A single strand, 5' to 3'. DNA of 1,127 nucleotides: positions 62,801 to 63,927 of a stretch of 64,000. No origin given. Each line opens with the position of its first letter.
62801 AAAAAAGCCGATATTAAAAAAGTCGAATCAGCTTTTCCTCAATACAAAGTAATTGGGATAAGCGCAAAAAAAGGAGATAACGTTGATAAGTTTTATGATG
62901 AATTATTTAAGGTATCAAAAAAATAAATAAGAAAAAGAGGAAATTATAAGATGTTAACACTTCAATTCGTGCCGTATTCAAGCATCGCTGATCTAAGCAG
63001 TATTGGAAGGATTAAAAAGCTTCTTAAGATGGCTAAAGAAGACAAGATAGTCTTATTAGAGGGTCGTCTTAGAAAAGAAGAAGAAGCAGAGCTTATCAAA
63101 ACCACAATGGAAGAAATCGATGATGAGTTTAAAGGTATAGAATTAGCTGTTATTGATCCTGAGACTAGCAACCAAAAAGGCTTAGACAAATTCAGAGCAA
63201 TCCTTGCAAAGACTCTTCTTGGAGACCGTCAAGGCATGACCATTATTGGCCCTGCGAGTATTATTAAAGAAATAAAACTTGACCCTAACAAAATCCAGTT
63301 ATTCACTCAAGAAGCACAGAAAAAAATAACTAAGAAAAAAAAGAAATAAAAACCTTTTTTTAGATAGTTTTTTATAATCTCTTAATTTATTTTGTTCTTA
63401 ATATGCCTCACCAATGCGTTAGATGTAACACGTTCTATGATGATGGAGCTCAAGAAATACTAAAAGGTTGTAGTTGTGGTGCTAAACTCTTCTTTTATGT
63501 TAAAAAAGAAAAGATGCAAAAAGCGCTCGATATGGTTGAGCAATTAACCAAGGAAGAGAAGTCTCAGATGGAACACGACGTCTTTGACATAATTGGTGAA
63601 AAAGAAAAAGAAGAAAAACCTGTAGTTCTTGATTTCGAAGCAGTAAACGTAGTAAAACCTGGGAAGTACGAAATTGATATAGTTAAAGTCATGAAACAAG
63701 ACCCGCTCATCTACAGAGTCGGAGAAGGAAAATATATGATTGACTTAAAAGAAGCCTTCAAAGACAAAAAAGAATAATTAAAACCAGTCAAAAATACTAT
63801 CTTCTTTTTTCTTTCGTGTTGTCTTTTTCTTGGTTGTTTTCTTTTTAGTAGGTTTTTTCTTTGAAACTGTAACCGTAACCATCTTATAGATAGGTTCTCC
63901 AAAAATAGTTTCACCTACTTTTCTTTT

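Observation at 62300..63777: Conserved archaeal triad: small GTPase, DUF2073-like protein and zinc-ribbon protein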

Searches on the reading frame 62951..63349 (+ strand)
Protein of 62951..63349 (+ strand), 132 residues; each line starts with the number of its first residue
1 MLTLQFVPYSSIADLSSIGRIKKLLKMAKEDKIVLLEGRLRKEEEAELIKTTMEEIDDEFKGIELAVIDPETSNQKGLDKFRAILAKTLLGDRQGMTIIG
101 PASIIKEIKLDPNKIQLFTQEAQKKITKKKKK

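Call 3: search_protein_families(library=pfam, proteins=[window:62951-63349:+], max_evalue=0.01)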
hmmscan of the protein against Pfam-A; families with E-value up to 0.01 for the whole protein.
window:62951-63349:+ (132 aa): 1 family
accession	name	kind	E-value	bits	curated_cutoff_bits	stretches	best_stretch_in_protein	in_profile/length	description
PF09846.14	OapB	-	3.9e-19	69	27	1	13-116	2-100/104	Origin-associated protein OapB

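Call 4: search_protein_families(library=ncbifam, proteins=[window:62951-63349:+], max_evalue=0.01)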
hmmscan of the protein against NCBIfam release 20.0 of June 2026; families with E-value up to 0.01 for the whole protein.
window:62951-63349:+ (132 aa): 0 families

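Call 14: find_homologous_proteins(query=window:62951-63349:+)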
Query window:62951-63349:+ (132 aa): 2746 proteins with E <= 0.001 among 2791 candidates; the best 120 are listed.
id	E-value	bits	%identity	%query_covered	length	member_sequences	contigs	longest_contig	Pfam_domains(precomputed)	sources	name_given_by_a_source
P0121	4.4e-69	248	99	95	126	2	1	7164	PF09846.15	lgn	-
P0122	7.6e-54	199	75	98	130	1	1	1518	PF09846.15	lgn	-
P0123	3.1e-52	193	77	92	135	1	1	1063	PF09846.15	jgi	jgi:hypothetical protein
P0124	9.9e-52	192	78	92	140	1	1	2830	PF09846.15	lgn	-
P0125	1.0e-51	192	75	100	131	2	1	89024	PF09846.15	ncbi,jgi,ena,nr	ncbi:hypothetical protein C0585_03140 [Candidatus Woesearchaeota archaeon]|nr:MAG: hypothetical prot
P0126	1.0e-50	188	77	87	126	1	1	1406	PF09846.15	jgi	-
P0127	1.4e-50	188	76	92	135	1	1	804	PF09846.15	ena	-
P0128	4.0e-50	187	74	92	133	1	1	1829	PF09846.15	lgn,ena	-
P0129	2.2e-48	181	74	92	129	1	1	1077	PF09846.15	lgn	-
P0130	4.2e-48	180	69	98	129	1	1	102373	PF09846.15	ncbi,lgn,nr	ncbi:DUF2073 domain-containing protein [Candidatus Woesearchaeota archaeon]|nr:DUF2073 domain-contai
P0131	5.6e-48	180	76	89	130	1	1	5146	PF09846.15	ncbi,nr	ncbi:DUF2073 domain-containing protein [Candidatus Woesearchaeota archaeon]|nr:DUF2073 domain-contai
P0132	7.6e-48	179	72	92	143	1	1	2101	PF09846.15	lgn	-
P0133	7.9e-48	179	70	93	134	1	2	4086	PF09846.15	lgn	-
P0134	9.3e-48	179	70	94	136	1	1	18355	PF09846.15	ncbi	ncbi:MAG: DUF2073 domain-containing protein [Candidatus Woesearchaeota archaeon]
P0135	1.0e-47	179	67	90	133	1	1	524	PF09846.15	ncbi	-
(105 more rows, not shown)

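Call 17: search_solved_structures(query=window:62951-63349:+, max_evalue=10)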
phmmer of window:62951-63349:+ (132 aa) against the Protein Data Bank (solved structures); distinct sequences matched with E-value up to 10: 1.
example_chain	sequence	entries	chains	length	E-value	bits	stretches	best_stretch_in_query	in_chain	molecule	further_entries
7tav_A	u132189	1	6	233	0.24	14.7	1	35-95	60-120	Molybdate ABC transporter substrate-binding protein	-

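Call 27: predict_structure(alignment_id=A1)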
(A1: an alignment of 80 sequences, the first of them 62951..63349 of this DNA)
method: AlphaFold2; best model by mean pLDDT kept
length: 132 residues; sequences in the alignment: 80
mean_pLDDT: 75.1   pTM: 0.66
mean pLDDT of the five models: 75.1, 70.5, 70.0, 69.7, 68.1
residues with pLDDT >= 90: 18; 70-90: 65; 50-70: 40; < 50: 9
segments of 3 or more residues with pLDDT < 50: 118-124
pLDDT, mean of each block of 10 residues (from residue 1): 87 89 90 88 84 69 78 60 65 78 85 61 50 46
secondary structure, 60 per line:
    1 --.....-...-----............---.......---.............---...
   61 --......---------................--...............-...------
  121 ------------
elements in order: E3-7 H17-28 E32-38 H42-54 E63-68 H78-93 E96-101 H102-110

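Call 31: search_protein_representatives(protein=window:62951-63349:+)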
Query: 132 residues. Proteins with E-value up to 0.001 (for the whole library): 312; up to 1e-10: 140; up to 1e-30: 8. The best 150 are listed.
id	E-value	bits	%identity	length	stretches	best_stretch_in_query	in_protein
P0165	1.0e-46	173.9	67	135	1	1-131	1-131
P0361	1.5e-40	154.1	61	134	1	2-131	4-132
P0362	3.8e-39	149.5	62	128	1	1-126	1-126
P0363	1.2e-36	141.4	60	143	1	1-131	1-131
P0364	8.1e-35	135.6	57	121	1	1-119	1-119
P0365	7.5e-34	132.4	52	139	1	1-130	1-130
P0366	4.9e-32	126.6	55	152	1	1-131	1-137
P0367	1.5e-31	125.0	53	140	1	1-131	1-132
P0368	9.0e-30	119.3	60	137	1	1-107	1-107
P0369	1.4e-29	118.7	48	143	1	1-130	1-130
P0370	1.8e-29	118.3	55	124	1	2-120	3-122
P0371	3.4e-29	117.4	65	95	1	36-130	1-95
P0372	3.6e-29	117.4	50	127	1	2-125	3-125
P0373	1.1e-28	115.8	54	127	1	1-121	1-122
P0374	1.7e-28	115.1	52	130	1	1-132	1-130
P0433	3.1e-16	75.7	35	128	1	1-125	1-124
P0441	1.1e-15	73.8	33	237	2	2-117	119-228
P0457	7.6e-14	68.0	35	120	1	8-118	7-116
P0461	1.6e-13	66.9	35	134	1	1-119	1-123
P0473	4.7e-13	65.4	34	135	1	3-120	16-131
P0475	7.3e-13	64.8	34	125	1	3-118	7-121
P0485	4.6e-12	62.2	33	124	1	2-119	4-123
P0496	5.6e-11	58.7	33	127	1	8-118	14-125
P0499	1.0e-10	57.8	33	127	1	2-121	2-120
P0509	1.1e-09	54.6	30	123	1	3-117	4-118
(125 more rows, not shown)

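Call 37: list_cluster_members(proteins=[P0509, P0499, P0496, P0485, P0475, P0473, P0461, P0457, P0441, P0433])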
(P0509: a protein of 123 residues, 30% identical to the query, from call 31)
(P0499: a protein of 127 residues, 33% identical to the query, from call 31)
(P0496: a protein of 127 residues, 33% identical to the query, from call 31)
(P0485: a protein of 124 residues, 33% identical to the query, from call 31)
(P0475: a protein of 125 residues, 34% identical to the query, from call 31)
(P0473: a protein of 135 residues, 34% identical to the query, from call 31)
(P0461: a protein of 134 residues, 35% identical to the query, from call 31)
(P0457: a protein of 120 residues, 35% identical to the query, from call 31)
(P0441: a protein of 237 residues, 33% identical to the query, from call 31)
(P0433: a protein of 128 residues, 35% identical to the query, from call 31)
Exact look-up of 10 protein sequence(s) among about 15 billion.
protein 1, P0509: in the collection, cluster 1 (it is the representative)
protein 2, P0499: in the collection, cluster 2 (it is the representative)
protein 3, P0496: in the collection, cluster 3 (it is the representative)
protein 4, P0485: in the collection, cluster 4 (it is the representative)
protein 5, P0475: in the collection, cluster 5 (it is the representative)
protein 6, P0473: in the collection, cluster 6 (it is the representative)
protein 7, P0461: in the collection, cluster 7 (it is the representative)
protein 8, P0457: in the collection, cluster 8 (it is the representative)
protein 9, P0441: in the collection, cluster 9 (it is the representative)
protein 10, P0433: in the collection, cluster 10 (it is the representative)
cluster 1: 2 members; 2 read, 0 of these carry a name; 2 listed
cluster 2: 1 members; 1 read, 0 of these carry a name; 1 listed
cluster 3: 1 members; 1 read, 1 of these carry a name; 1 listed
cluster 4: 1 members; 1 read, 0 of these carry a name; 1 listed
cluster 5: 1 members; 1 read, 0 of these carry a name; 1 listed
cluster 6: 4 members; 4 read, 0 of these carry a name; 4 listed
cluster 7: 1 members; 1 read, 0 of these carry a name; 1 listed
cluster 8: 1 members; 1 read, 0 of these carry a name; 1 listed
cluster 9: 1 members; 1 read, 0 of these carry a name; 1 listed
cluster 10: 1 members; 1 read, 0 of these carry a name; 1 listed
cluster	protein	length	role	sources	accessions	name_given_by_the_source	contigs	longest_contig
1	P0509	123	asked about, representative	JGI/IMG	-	-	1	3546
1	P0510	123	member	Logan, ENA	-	-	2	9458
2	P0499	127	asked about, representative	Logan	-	-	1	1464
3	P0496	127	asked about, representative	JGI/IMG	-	uncharacterized protein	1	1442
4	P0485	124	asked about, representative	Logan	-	-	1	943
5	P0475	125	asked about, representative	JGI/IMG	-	-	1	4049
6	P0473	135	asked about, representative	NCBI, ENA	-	-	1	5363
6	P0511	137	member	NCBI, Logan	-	-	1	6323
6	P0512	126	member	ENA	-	-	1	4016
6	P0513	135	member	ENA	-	-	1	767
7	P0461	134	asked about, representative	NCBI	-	-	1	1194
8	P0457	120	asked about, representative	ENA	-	-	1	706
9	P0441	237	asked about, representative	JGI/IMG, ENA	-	-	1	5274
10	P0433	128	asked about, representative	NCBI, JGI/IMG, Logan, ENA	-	-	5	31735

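Call 69: search_solved_structures(query=A3, max_evalue=10)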
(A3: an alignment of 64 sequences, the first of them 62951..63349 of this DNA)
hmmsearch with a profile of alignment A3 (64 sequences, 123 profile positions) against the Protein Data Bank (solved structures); distinct sequences matched with E-value up to 10: 6.
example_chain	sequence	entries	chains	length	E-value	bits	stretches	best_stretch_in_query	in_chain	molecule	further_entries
9q2c_B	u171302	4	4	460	0.042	16.6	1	18-57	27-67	DNA repair protein RAD57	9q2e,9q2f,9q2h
9q2i_B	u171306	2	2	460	0.042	16.6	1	18-57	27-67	DNA repair protein RAD57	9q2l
3uum_A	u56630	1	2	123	0.77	12.5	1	12-86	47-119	utrophin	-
8cuy_A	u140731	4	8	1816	1.8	11.3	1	3-62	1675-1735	Polyketide synthase PKS13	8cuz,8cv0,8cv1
7uk4_A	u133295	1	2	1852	1.9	11.3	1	3-62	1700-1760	Polyketide synthase PKS13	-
9wyc_A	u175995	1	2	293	2.4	10.9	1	12-46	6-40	Oxidoreductase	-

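Call 70: search_protein_families(library=pfam, proteins=[window:62951-63349:+], max_evalue=10)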
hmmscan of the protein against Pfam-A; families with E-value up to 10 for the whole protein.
window:62951-63349:+ (132 aa): 1 family
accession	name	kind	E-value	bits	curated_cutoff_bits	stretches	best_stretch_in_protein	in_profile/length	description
PF09846.14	OapB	-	3.9e-19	69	27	1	13-116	2-100/104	Origin-associated protein OapB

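Call 76: fold_search(model_id=the predicted structure, library=pdb)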
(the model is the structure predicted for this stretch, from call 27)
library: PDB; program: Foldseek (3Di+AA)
matches with E <= 10: 325; with E <= 0.001: 0
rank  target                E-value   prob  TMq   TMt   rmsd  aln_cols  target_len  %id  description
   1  5hw4_C                9.2e-02  0.47  0.32  0.22  10.3       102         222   12  Crystal structure of Escherichia coli 16S rRNA methyltransferase RsmI in complex with AdoMet (released 2016-10-19)
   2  9hfm_8                1.7e-01  0.23  0.28  0.35   7.5       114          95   12  Translation-initiation state of human mitochondrial ribosome small subunit (State D) (released 2025-04-23)
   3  3zig_A                2.0e-01  0.63  0.34  0.50   5.4       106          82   14  SepF-like protein from Pyrococcus furiosus (released 2013-11-27)
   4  5hw4_B                2.1e-01  0.28  0.30  0.20  10.1       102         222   12  Crystal structure of Escherichia coli 16S rRNA methyltransferase RsmI in complex with AdoMet (released 2016-10-19)
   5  3nut_A                2.3e-01  0.35  0.36  0.23   8.4       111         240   14  Crystal structure of the methyltransferase CobJ (released 2011-07-20)
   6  9pzg_V                2.4e-01  0.18  0.31  0.18  16.0       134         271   13  Bacterial ribosomal 2'-O-methyltransferase RsmI in complex with the small ribosomal subunit (released 2025-09-24)
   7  7f9b_B                2.6e-01  0.38  0.31  0.10   7.1       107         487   15  Homo sapiens Prolyl-tRNA Synthetase (HsPRS) in Complex with L-proline and compound L95 (released 2022-10-05)
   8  2ek0_A                3.0e-01  0.21  0.30  0.38   7.2       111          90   14  Stage V Sporolation Protein S (SPOVS) from Thermus thermophilus Zinc form (released 2007-09-25)
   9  7f9d_A                3.4e-01  0.30  0.33  0.11   7.5       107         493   14  Homo sapiens Prolyl-tRNA Synthetase (HsPRS) in Complex with L-proline and compound L96 (released 2022-10-05)
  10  3nut_D                3.6e-01  0.33  0.36  0.23   8.2       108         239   14  Crystal structure of the methyltransferase CobJ (released 2011-07-20)
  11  9ysf                  3.6e-01  0.33  0.36  0.21   6.1       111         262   11  Crystal structure of EEPD1 EEP domain dimer with Mg(II) (released 2026-03-18)
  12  1tig                  3.6e-01  0.12  0.24  0.31   8.2       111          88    8  TRANSLATION INITIATION FACTOR 3 C-TERMINAL DOMAIN (released 1995-12-07)
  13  7f98_A                3.9e-01  0.28  0.31  0.10   7.7       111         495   16  Homo sapiens Prolyl-tRNA Synthetase (HsPRS) in Complex with L-proline and compound L95 (released 2022-10-05)
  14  2zvb                  4.4e-01  0.25  0.36  0.21   9.2       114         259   11  Crystal structure of TT0207 from Thermus thermophilus HB8 (released 2009-05-05)
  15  9a7h_B                4.4e-01  0.21  0.31  0.42   7.7       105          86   16  Integrative model of YUND-SP5S by crosslinking MS and deep learning (released 2024-09-18)
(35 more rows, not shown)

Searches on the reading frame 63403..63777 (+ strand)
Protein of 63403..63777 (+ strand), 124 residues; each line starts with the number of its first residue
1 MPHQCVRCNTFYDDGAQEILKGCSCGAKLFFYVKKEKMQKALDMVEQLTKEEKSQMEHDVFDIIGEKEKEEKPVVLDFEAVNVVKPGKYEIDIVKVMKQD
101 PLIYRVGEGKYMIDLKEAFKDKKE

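Call 3: search_protein_families(library=pfam, proteins=[window:63403-63777:+], max_evalue=0.01)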
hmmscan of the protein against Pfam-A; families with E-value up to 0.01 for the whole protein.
window:63403-63777:+ (124 aa): 3 families
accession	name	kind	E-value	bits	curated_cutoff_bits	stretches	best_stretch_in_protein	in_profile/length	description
PF09845.14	OapC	-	8.7e-24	84.7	23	1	2-120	1-132/133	Origin-associated protein OapC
PF23196.1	NOMO_6th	-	0.0022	18.8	27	1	42-97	22-73/123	NOMO sixth transthyretin-like domain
PF09582.15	AnfO_nitrog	-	0.0023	17.8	30.3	0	35-102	91-143/190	Iron only nitrogenase protein AnfO (AnfO_nitrog)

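Call 4: search_protein_families(library=ncbifam, proteins=[window:63403-63777:+], max_evalue=0.01)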
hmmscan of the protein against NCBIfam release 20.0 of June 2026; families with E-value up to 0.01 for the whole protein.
window:63403-63777:+ (124 aa): 0 families

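Call 15: find_homologous_proteins(query=window:63403-63777:+)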
Query window:63403-63777:+ (124 aa): 2421 proteins with E <= 0.001 among 2429 candidates; the best 120 are listed.
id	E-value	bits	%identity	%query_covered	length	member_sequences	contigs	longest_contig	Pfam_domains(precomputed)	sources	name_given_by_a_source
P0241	2.9e-75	268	100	100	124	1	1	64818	PF09845.15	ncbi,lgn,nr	ncbi:hypothetical protein GOV05_05130 [Candidatus Woesearchaeota archaeon]|nr:hypothetical protein [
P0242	1.1e-56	208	72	99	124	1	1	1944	PF09845.15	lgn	-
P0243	2.4e-55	204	75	91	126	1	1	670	PF09845.15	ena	-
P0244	2.7e-55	203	72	99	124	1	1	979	PF09845.15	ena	-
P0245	7.7e-55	202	68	99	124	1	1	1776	PF09845.15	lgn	-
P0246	5.5e-54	199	71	96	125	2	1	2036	PF09845.15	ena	-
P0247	8.6e-53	195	73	100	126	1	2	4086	PF09845.15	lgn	-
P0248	1.2e-51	192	69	96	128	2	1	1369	PF09845.15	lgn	-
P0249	1.0e-50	189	68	100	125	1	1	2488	PF09845.15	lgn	-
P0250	1.9e-50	188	64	98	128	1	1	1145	PF09845.15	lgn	-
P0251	1.7e-49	185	64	97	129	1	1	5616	PF09845.15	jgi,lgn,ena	-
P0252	1.9e-49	185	64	96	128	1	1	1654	PF09845.15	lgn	-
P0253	4.3e-49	183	69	98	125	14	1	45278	PF09845.15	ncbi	-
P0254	5.0e-49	183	63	100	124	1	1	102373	PF09845.15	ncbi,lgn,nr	ncbi:hypothetical protein JW968_03190 [Candidatus Woesearchaeota archaeon]|nr:hypothetical protein [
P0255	5.0e-49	183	65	97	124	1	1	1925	PF09845.15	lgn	-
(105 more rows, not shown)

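Call 18: search_solved_structures(query=window:63403-63777:+, max_evalue=10)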
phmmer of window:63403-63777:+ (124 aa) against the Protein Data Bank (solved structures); distinct sequences matched with E-value up to 10: 2.
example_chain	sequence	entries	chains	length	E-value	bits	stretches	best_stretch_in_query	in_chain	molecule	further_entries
8sde_A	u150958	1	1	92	0.6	13.4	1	35-75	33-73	Tripartite motif-containing protein 29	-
8amz_J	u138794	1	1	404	0.87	12.9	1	83-117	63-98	AAA domain-containing protein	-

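Call 28: predict_structure(alignment_id=A2)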
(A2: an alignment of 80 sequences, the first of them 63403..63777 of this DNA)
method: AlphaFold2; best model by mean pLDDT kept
length: 124 residues; sequences in the alignment: 80
mean_pLDDT: 56.8   pTM: 0.52
mean pLDDT of the five models: 56.8, 56.7, 50.7, 49.4, 47.0
residues with pLDDT >= 90: 0; 70-90: 16; 50-70: 77; < 50: 31
segments of 3 or more residues with pLDDT < 50: 93-113, 121-124
pLDDT, mean of each block of 10 residues (from residue 1): 69 71 72 58 58 65 57 51 53 46 38 49 43
secondary structure, 60 per line:
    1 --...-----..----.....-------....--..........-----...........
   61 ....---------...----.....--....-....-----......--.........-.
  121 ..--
elements in order: E3-5 H17-21 E29-32 H35-44 H50-64 E74-76 E81-85 E88-91 H93-96 E102-107 E110-114 H115-118

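Call 39: search_dna_similar(query=window:63403-63777:+, collection=plasmids, mode=protein, max_evalue=0.001, max_rows=25)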
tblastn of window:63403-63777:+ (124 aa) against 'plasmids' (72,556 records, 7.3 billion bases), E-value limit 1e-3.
No match.

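Call 70: search_protein_families(library=pfam, proteins=[window:63403-63777:+], max_evalue=10)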
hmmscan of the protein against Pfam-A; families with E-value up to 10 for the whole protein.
window:63403-63777:+ (124 aa): 7 families
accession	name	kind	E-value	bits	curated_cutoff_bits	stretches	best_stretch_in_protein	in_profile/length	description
PF09845.14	OapC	-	8.7e-24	84.7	23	1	2-120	1-132/133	Origin-associated protein OapC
PF23196.1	NOMO_6th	-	0.0022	18.8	27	1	42-97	22-73/123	NOMO sixth transthyretin-like domain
PF09582.15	AnfO_nitrog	-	0.0023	17.8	30.3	1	35-102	91-143/190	Iron only nitrogenase protein AnfO (AnfO_nitrog)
PF22289.1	DmmA-like_C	-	0.022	15.2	27.4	1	4-30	3-29/44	Dimethylamine monooxygenase subunit DmmA-like, C-terminal domain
PF22912.2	zf-DPOE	-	0.026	15.1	21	1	4-50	6-49/58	Zinc finger domain of DNA polymerase-epsilon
PF10366.15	Vps39_1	-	0.098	13.4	22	1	29-58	46-75/108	Vacuolar sorting protein 39 domain 1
PF05207.18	Zn_ribbon_CSL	-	0.28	11.4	29.2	1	12-45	10-41/55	CSL zinc finger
